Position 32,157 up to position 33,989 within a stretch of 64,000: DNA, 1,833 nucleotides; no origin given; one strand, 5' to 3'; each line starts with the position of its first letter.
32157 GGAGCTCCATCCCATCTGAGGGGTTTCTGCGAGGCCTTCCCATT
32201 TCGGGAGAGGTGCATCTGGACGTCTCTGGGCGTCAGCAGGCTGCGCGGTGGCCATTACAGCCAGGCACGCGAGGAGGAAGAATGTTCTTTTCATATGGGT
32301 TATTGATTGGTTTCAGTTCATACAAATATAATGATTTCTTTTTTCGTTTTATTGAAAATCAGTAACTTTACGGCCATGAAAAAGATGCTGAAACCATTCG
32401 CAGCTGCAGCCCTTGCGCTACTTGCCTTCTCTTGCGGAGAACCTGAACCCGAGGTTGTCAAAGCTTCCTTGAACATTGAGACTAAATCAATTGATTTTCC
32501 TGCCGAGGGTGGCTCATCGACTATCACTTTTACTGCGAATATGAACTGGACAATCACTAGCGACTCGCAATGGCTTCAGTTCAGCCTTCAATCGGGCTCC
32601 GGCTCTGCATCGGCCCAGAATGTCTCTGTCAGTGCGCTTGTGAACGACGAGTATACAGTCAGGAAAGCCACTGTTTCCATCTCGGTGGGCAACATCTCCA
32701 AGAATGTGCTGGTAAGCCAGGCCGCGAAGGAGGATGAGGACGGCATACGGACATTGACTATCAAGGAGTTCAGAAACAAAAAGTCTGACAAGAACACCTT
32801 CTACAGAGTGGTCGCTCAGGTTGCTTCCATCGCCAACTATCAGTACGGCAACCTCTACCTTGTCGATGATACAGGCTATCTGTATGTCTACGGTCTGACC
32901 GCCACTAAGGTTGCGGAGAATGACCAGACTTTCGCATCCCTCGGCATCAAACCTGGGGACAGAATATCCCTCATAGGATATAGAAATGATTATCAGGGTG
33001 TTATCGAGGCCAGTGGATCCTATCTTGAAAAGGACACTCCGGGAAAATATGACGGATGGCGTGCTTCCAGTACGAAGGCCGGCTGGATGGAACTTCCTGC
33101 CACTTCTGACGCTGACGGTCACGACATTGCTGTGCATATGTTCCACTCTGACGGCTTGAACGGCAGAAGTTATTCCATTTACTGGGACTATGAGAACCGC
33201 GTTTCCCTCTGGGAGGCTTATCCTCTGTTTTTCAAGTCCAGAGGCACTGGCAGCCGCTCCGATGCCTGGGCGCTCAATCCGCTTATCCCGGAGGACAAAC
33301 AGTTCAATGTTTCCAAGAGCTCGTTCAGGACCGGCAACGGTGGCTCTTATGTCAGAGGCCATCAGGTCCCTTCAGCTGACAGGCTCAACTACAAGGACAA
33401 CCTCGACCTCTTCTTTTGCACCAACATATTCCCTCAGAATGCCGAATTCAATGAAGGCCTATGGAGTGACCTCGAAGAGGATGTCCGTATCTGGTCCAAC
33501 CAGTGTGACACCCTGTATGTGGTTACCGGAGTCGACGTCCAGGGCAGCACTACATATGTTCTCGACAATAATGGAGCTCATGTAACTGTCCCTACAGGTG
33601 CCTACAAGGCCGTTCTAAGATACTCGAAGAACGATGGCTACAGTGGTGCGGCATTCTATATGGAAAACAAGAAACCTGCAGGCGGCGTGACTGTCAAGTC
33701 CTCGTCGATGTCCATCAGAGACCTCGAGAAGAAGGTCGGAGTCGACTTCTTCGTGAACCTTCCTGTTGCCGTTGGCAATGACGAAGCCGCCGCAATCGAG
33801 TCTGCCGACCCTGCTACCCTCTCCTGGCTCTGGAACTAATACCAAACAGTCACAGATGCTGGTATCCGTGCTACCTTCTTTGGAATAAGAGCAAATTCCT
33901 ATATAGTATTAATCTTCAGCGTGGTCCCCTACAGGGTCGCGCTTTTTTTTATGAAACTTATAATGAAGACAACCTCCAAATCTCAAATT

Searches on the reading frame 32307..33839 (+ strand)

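Call 83: search_protein_families(library=pfam, proteins=[window:32307-33839:+], max_evalue=0.01)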
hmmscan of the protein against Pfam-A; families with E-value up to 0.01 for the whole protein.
window:32307-33839:+ (510 aa): 3 families
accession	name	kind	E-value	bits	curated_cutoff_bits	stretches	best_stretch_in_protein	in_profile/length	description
PF01223.29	Endonuclease_NS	-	1.3e-29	103.9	23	1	287-486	22-221/223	DNA/RNA non-specific endonuclease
PF19190.6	BACON_2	-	3.9e-12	46.4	25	1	55-140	2-93/94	Viral BACON domain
PF13004.13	BACON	-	3.2e-06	27.5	25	1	80-139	2-61/61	Putative binding domain, N-terminal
